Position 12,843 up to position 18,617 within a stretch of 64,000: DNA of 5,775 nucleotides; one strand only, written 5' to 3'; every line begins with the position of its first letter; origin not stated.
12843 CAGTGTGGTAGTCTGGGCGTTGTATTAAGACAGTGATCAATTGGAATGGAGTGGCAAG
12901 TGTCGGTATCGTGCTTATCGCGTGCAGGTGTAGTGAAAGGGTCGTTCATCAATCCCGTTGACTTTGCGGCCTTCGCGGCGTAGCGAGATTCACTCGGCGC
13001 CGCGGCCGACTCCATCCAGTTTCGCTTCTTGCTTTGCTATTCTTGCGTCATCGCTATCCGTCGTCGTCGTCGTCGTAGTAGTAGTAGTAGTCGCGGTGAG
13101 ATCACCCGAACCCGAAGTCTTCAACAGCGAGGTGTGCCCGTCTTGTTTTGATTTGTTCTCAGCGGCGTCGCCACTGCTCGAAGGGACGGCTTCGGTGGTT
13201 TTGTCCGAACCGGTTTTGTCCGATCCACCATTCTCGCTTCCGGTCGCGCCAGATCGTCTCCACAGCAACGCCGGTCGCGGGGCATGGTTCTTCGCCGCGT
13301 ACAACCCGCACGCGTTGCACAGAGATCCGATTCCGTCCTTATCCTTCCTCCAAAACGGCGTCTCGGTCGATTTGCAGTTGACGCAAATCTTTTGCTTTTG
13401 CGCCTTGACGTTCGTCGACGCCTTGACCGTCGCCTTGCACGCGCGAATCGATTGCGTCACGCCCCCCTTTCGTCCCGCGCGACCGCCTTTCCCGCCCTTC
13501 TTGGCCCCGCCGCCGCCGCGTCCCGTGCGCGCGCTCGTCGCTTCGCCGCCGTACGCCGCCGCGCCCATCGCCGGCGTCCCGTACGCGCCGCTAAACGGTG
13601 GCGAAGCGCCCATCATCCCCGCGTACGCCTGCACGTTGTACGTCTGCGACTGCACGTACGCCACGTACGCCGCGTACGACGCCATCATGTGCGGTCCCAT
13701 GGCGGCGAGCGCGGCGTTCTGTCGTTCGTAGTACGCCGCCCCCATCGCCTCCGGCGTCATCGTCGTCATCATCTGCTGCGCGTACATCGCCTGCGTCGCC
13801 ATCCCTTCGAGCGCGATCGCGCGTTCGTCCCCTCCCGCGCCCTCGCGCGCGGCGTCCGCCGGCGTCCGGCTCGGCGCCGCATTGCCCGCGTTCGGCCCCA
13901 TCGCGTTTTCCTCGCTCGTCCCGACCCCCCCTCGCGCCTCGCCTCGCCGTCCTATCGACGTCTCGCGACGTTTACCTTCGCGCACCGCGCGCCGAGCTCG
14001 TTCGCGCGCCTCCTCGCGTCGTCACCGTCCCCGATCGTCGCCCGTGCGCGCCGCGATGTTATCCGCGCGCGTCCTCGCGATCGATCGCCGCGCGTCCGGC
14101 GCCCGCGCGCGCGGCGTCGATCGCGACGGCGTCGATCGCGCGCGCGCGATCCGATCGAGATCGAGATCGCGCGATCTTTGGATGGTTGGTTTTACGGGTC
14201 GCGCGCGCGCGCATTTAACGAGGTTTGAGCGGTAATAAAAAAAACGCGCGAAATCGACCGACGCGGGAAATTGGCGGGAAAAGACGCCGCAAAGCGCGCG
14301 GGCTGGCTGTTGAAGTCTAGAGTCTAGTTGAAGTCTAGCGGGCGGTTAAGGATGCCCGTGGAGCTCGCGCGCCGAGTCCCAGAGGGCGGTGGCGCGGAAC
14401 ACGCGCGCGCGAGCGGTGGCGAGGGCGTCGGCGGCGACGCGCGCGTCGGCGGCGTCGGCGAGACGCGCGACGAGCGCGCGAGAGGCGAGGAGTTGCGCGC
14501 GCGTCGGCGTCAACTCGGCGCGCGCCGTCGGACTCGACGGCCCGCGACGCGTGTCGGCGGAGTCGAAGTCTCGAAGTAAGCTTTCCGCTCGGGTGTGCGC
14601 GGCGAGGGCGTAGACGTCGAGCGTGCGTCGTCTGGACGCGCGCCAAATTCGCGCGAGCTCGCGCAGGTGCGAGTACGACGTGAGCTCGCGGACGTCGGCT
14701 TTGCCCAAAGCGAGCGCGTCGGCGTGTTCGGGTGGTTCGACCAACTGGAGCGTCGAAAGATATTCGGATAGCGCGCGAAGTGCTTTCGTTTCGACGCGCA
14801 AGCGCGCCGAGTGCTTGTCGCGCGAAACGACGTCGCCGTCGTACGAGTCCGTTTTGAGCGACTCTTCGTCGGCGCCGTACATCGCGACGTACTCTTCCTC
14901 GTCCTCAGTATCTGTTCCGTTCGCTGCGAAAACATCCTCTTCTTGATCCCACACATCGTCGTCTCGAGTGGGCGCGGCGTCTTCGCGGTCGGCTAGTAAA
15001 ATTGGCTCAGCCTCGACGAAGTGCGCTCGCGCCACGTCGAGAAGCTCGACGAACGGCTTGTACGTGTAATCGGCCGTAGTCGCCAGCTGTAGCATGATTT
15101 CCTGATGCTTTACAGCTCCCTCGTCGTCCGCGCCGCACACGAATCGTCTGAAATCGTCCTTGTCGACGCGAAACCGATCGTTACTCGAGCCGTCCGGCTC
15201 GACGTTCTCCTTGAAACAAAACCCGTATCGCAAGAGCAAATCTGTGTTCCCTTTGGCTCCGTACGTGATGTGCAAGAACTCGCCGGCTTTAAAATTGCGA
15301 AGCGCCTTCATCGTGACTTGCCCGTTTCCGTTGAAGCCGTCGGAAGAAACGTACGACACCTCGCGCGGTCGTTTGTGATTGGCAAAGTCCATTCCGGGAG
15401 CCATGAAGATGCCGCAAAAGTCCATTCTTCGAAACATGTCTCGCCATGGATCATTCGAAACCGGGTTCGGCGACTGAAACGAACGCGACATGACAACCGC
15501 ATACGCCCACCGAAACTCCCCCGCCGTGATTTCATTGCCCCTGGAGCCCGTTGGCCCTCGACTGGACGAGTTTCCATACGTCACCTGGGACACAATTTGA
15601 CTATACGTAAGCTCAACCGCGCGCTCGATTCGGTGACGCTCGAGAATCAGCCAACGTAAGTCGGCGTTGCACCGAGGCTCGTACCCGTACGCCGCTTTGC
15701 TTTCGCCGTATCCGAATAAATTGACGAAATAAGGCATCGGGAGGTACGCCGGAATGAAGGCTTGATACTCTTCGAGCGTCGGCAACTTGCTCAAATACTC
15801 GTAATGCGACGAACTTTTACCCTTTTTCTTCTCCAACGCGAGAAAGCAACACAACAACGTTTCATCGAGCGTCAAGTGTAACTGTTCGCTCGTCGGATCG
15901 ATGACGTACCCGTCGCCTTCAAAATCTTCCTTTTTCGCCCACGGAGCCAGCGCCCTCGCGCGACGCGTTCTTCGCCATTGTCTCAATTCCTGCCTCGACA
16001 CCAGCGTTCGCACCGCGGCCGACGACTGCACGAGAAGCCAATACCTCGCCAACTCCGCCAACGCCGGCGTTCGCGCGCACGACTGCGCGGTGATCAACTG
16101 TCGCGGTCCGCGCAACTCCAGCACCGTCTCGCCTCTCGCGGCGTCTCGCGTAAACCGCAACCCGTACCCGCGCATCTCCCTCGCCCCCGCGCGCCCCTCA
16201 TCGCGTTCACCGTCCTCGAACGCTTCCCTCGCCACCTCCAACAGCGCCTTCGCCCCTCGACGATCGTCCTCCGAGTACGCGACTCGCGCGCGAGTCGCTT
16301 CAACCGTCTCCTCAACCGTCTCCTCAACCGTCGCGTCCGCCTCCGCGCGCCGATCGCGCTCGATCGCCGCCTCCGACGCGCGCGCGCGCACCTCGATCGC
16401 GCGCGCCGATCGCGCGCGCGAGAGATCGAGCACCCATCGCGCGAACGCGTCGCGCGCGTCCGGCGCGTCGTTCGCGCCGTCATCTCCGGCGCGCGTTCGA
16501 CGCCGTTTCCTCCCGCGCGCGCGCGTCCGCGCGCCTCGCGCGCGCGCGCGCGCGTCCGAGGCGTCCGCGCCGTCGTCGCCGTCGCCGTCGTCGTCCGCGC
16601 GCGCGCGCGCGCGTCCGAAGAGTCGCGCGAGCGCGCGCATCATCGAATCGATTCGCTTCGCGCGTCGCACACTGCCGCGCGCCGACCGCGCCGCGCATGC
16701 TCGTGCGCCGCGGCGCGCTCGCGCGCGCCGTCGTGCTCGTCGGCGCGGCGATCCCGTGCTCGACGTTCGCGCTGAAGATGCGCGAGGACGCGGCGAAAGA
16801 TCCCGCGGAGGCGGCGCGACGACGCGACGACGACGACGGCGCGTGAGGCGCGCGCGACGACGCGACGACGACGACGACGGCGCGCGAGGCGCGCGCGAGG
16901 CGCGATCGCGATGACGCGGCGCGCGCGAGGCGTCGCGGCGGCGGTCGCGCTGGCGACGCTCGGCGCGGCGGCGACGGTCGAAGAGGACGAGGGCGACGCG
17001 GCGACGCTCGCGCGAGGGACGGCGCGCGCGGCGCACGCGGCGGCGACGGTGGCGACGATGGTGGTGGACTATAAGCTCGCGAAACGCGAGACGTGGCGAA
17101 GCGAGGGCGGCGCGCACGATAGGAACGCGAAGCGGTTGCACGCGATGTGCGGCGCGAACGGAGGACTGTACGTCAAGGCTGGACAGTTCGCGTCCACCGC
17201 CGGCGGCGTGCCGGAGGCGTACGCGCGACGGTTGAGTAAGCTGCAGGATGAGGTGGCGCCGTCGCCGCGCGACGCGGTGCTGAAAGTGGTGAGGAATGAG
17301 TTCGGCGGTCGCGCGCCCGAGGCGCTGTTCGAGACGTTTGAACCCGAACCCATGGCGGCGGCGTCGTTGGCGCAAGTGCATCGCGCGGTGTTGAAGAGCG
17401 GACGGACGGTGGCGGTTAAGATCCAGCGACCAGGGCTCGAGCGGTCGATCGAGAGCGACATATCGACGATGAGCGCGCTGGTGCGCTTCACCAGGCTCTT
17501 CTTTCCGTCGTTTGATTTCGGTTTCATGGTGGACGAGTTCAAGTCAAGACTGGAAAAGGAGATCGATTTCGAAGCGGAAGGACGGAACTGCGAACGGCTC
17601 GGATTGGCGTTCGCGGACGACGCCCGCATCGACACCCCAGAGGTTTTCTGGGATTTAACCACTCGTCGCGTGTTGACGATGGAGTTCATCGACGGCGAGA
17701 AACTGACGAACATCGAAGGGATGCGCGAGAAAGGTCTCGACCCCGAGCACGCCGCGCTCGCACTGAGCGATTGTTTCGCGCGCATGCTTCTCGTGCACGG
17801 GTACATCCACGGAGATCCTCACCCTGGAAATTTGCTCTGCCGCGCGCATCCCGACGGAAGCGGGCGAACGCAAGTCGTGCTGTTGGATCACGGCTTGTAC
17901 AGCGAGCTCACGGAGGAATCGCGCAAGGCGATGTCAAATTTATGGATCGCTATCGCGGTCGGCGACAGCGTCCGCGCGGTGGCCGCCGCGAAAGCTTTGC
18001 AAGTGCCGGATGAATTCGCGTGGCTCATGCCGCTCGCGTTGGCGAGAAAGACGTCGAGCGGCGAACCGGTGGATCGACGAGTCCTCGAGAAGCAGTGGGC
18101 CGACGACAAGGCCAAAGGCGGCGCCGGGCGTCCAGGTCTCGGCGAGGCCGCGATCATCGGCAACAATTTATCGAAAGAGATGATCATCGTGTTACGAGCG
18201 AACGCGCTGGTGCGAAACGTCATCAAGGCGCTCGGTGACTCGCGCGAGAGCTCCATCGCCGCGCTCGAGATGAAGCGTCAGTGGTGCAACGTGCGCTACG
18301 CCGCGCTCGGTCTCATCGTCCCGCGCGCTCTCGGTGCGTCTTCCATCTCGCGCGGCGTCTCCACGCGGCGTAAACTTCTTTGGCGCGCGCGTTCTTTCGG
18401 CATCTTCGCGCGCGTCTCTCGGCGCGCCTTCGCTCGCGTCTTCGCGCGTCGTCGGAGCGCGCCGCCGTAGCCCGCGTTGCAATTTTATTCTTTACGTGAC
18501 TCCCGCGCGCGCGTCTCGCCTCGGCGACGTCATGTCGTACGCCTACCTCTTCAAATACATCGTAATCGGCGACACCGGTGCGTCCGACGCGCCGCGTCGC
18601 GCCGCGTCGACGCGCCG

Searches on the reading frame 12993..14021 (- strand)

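Call 10: search_protein_families(library=pfam, proteins=[window:12993-14021:-], max_evalue=0.01)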
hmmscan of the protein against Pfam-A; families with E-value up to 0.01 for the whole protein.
window:12993-14021:- (343 aa): 1 family
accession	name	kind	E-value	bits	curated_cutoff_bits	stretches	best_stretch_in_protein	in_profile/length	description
PF00320.33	GATA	-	5.6e-13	48.7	26.8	1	213-246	1-34/36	GATA zinc finger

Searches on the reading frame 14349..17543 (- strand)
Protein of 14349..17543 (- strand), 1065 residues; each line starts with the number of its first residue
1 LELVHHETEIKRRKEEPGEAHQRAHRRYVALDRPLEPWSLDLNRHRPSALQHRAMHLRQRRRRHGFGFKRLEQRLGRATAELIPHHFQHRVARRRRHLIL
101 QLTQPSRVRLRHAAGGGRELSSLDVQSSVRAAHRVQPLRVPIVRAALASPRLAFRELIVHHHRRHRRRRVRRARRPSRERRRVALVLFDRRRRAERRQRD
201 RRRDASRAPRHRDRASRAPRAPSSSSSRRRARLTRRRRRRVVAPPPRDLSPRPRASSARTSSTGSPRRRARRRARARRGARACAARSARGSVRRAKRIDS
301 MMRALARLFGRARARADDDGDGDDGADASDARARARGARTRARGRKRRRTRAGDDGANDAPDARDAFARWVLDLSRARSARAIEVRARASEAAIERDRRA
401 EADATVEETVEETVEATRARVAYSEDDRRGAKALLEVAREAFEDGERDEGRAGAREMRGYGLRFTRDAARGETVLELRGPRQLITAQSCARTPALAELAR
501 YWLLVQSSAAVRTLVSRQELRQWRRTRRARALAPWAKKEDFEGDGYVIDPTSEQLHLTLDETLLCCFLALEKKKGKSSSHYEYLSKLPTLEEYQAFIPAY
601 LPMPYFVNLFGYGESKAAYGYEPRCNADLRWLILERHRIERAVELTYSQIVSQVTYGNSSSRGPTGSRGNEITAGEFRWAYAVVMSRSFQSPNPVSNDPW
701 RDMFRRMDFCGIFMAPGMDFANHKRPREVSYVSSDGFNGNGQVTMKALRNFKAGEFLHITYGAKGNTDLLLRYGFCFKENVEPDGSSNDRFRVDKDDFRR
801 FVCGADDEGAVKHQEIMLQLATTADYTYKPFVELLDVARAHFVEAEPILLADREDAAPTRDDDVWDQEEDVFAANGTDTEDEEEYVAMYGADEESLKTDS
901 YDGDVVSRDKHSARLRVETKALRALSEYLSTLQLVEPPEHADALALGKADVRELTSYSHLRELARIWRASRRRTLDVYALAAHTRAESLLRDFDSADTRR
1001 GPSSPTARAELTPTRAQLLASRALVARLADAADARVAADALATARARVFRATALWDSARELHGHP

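Call 11: search_protein_families(library=pfam, proteins=[window:14349-17543:-], max_evalue=0.01)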
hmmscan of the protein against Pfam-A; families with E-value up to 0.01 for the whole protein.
window:14349-17543:- (1065 aa): 1 family
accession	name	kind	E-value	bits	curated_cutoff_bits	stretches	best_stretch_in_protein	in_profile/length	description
PF00856.33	SET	-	1.3e-05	26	22.4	1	459-762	1-105/105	SET domain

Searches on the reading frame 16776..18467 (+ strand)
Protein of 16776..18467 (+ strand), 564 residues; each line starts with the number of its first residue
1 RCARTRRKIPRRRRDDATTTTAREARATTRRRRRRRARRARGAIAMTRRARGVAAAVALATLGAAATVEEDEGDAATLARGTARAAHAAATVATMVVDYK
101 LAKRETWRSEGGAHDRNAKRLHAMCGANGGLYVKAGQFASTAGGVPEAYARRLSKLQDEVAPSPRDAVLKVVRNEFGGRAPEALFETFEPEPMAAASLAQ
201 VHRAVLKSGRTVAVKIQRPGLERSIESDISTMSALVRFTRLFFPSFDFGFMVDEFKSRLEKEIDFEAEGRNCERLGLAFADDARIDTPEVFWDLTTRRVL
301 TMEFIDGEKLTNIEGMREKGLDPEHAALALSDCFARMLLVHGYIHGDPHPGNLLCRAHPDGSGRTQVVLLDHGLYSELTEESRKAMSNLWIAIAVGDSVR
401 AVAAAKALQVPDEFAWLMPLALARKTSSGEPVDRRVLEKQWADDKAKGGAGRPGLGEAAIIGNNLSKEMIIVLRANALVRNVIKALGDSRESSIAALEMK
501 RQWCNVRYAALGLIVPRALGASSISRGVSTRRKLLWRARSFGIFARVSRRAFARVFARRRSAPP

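Call 11: search_protein_families(library=pfam, proteins=[window:16776-18467:+], max_evalue=0.01)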
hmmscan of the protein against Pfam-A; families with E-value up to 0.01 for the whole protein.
window:16776-18467:+ (564 aa): 1 family
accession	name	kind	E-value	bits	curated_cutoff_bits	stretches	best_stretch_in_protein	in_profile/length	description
PF03109.22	ABC1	-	2e-76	256.8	22.9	1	155-401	1-240/244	ABC1 atypical kinase-like domain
